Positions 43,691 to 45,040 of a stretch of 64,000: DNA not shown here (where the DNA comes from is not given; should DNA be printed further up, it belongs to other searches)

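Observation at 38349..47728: Five-gene tandem array of paralogous signal-less beta-helix/RTX proteins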

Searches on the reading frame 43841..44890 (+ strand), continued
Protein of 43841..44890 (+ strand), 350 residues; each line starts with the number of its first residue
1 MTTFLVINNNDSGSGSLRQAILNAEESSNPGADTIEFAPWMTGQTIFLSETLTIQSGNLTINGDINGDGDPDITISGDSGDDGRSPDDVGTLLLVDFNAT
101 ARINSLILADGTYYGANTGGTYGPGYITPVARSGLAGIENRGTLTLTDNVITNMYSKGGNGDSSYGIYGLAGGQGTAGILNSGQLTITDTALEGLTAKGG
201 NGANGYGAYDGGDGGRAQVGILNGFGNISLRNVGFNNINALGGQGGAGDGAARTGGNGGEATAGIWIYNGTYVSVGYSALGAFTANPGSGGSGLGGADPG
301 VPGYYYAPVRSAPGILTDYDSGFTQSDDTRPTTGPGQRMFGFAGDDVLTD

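Call 49: fold_search(model_id=the predicted structure, library=pdb)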
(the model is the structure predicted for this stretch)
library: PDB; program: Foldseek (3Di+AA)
matches with E <= 10: 246; with E <= 0.001: 1
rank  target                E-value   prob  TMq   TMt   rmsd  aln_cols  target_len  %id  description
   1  6fi2_A                1.7e-04  0.99  0.22  0.20  11.5       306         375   13  VexL: A periplasmic depolymerase provides new insight into ABC transporter-dependent secretion of bacterial capsular p (released 2018-05-02)
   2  6nw9_B                1.1e-03  0.23  0.15  0.10  19.6       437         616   11  CRYSTAL STRUCTURE OF A TAILSPIKE PROTEIN 3 (TSP3, ORF212) FROM ESCHERICHIA COLI O157:H7 BACTERIOPHAGE CBA120 (released 2019-06-05)
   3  9ozd_C                1.6e-03  0.87  0.27  0.25  16.7       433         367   11  Crystal structure of the polysaccharide lyase RbmB from Vibrio cholerae bound to Vibrio Polysaccharide (released 2026-03-11)
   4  9buj                  1.7e-03  0.90  0.24  0.20  12.8       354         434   13  Structure of PfPL1 from Pseudoalteromonas fuliginea (released 2024-07-10)
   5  8wm1_A                3.2e-03  0.96  0.28  0.21  14.8       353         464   11  DHS dehydratase (released 2024-10-02)
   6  7b8b_A                3.2e-03  0.69  0.27  0.25  15.4       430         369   13  ADPG2 - ENDOPOLYGALACTURONASE FROM ARABIDOPSIS THALIANA (released 2022-06-22)
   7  7jjv_A                5.3e-03  0.57  0.13  0.27  19.5       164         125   26  Crystal waters on the nine polyproline type II helical bundle springtail antifreeze protein from Granisotoma rainieri  (released 2021-01-27)
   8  1k5c                  8.9e-03  0.35  0.22  0.22  17.1       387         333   13  Endopolygalacturonase I from Stereum purpureum at 0.96 A resolution (released 2002-06-05)
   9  3grh                  1.0e-02  0.82  0.26  0.23  14.0       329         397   11  Crystal structure of escherichia coli ybhc (released 2009-04-07)
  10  1bhe                  1.3e-02  0.60  0.29  0.26  16.1       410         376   11  POLYGALACTURONASE FROM ERWINIA CAROTOVORA SSP. CAROTOVORA (released 1998-11-11)
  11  7jjv_B                1.3e-02  0.77  0.16  0.37  17.1       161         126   25  Crystal waters on the nine polyproline type II helical bundle springtail antifreeze protein from Granisotoma rainieri  (released 2021-01-27)
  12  7b8b_B                1.3e-02  0.44  0.26  0.24  15.8       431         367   12  ADPG2 - ENDOPOLYGALACTURONASE FROM ARABIDOPSIS THALIANA (released 2022-06-22)
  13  6nw9_C                1.3e-02  0.12  0.15  0.10  19.6       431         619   11  CRYSTAL STRUCTURE OF A TAILSPIKE PROTEIN 3 (TSP3, ORF212) FROM ESCHERICHIA COLI O157:H7 BACTERIOPHAGE CBA120 (released 2019-06-05)
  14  9cdu_C                1.9e-02  0.66  0.31  0.26  14.8       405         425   12  Crystal Structure of Rhombotarget A-peptide Complex (released 2025-07-02)
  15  1h80_A                1.9e-02  0.33  0.24  0.20  15.2       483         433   10  1,3-ALPHA-1,4-BETA-D-GALACTOSE-4-SULFATE- 3,6-ANHYDRO-D-GALACTOSE-2-SULFATE 4 GALACTOHYDROLASE (released 2001-11-27)
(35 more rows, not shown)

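Call 50: find_related_loci(query=A2, collection=genome_contigs, flank=10000)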
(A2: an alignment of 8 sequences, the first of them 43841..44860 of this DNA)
Query A2 (340 aa) in genome_contigs; peptide patterns used: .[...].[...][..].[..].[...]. (x = any residue, [..] = any of these).
599 stretches matched a pattern (row limit reached: there are more); 210 encode a relative of the query (tblastn E <= 1e-3); the best 80 are kept; 79 distinct loci.
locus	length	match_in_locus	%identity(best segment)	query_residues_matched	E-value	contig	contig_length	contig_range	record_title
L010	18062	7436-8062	49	1-223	7e-49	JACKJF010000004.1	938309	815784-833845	MAG: Hyphomicrobiaceae bacterium isolate HK-STAS-PROT-32 HK-STAS-PROT-32_4, whole genome shotgun sequence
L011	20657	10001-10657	34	1-197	2e-19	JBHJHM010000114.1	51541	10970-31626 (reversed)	MAG: Leptolyngbyaceae cyanobacterium isolate sb_S12C491_1 S12Ck141_436051, whole genome shotgun sequence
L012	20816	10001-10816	36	1-259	8e-15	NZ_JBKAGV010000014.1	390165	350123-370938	MAG: Pikeienuella sp. isolate Ske_MAG7 Ske_MAG7_0014, whole genome shotgun sequence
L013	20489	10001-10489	34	1-208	1e-13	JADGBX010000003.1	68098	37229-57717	MAG: Magnetococcales bacterium isolate nwalbin5 nwal_bin5_NODE_3_length_68098_cov_6.298966, whole genome shotgun sequenc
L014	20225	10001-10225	52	1-76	5e-13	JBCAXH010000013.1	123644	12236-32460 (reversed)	MAG: Pseudomonadota bacterium isolate J06555_14 NODE_13_length_123644_cov_26.051493, whole genome shotgun sequence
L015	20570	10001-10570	35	3-212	7e-13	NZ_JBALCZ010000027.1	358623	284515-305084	MAG: Nostoc sp. isolate P12591 bin 6 NODE_3_length_358623_cov_98.873321, whole genome shotgun sequence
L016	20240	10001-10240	51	1-82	2e-12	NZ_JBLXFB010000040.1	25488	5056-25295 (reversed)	MAG: Antarctobacter sp. isolate ET02-05 T02maxbin_out.015_metabat.1RE.5K@40, whole genome shotgun sequence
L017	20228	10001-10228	55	1-77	9e-12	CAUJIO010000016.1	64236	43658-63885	MAG: Pseudomonadota bacterium isolate KLAP69 genome assembly, contig: KLAP69_245874, whole genome shotgun sequence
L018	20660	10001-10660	32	5-212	2e-11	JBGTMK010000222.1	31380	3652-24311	MAG: Nostoc sp. isolate JTS-RE360 k141_620619, whole genome shotgun sequence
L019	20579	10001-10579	34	5-223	4e-11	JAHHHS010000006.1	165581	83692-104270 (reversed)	MAG: Nostoc indistinguendum CM1-VF10 scaffold_42_c1, whole genome shotgun sequence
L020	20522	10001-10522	35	2-197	5e-11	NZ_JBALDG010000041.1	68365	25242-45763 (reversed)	MAG: Nostoc sp. isolate P14264 bin 5 NODE_353_length_68365_cov_59.176930, whole genome shotgun sequence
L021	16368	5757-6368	33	5-197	5e-11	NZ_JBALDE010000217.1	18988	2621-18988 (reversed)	MAG: Nostoc sp. isolate P12650 bin 7 NODE_1370_length_18988_cov_96.612396, whole genome shotgun sequence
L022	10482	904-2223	29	1-199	3e-10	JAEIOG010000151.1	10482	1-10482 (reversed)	MAG: Phycisphaerae bacterium isolate MAG24 NODE_2974_length_10482_cov_1170.157328, whole genome shotgun sequence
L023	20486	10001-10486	36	5-188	4e-10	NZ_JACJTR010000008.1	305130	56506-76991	Nostoc sp. FACHB-892 contig8, whole genome shotgun sequence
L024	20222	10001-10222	46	3-82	1e-9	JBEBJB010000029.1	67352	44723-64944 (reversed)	MAG: Pyrinomonadaceae bacterium isolate SF1_8 NODE_167_length_67352_cov_6.838922, whole genome shotgun sequence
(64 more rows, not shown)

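Call 53: search_solved_structures(query=A5, max_evalue=10, show_alignments=3)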
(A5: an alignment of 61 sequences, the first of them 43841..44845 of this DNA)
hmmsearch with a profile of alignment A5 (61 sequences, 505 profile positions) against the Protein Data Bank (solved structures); distinct sequences matched with E-value up to 10: 2.
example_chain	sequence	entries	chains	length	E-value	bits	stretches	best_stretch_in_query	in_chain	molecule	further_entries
9cdu_A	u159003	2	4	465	1.2e-11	47.8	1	79-308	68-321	Rhombotarget A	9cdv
6fi2_A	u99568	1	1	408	1.3e-07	34.5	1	39-127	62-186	VexL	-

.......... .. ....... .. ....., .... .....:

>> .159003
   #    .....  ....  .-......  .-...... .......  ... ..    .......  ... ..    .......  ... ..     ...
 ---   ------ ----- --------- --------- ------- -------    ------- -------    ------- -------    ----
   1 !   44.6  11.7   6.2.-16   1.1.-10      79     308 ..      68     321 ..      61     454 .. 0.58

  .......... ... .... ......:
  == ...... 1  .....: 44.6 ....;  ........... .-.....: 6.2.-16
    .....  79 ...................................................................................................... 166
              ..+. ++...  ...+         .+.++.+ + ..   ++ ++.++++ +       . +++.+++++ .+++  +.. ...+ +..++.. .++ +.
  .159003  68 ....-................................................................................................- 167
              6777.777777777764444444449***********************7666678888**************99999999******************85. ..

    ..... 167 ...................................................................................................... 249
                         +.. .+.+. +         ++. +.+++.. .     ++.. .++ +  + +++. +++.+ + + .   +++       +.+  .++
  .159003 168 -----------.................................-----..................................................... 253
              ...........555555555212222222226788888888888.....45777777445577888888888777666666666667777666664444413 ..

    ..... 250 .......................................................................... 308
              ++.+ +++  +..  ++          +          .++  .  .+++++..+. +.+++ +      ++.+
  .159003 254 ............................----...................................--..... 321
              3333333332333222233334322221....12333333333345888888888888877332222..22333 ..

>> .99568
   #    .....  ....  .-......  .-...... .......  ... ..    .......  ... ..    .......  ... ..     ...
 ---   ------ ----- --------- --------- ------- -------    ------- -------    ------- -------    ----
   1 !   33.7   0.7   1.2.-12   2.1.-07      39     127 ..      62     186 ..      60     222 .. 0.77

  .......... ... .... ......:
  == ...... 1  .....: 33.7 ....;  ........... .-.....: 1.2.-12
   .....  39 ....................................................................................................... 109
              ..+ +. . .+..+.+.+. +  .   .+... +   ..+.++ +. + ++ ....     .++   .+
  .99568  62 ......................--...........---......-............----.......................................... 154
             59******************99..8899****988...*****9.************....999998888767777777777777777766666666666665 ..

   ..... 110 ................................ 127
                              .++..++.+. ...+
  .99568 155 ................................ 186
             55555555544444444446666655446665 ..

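Call 65: search_protein_families(library=ncbifam, alignment_id=A5, max_evalue=0.01)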
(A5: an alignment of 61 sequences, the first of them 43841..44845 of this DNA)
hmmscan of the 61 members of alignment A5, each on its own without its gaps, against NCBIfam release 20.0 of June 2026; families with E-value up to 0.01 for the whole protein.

A. member 1, window:43841-44845:+ (335 aa): 0 families

B. families by the number of members that match (of 61 scanned): 17 families
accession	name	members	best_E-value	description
NF041518.1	choice_anch_Q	16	2.2e-22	choice-of-anchor Q domain-containing protein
NF033943.0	RTX_toxin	10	9.8e-40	RTX family hemolysin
NF033203.1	entero_EhxA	10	5.2e-29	enterohemolysin EhxA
NF046115.1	Ca_rpt_SMc04171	10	6.5e-29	SMc04171 family calcium-binding repeat protein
NF035945.1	Zn_serralysin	9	1e-18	serralysin family metalloprotease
NF053766.1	ZapA_metallo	9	4.7e-18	ZapA family metalloprotease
NF050046.1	PueAB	9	2.8e-15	polyurethane esterase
TIGR04247.1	NosD_copper_fam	9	0.00013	nitrous oxide reductase family maturation protein NosD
NF052454.1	BtaGlycanEglC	8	5.9e-12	endo-1,3-1,4-beta-glycanase EglC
TIGR01376.1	POMP_repeat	7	5.7e-08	polymorphic outer membrane protein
TIGR04212.1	GlyGly_RbtA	5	2.6e-12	rhombotarget A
TIGR03661.1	T1SS_VCA0849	2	0.0027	type I secretion C-terminal target domain-containing protein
TIGR02595.1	PEP_CTERM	1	1.9e-05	PEP-CTERM sorting domain-containing protein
TIGR04214.1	CSLREA_Nterm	1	9.1e-05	CSLREA domain-containing protein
NF051884.1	ProteaseSapA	1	0.0017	protease SapA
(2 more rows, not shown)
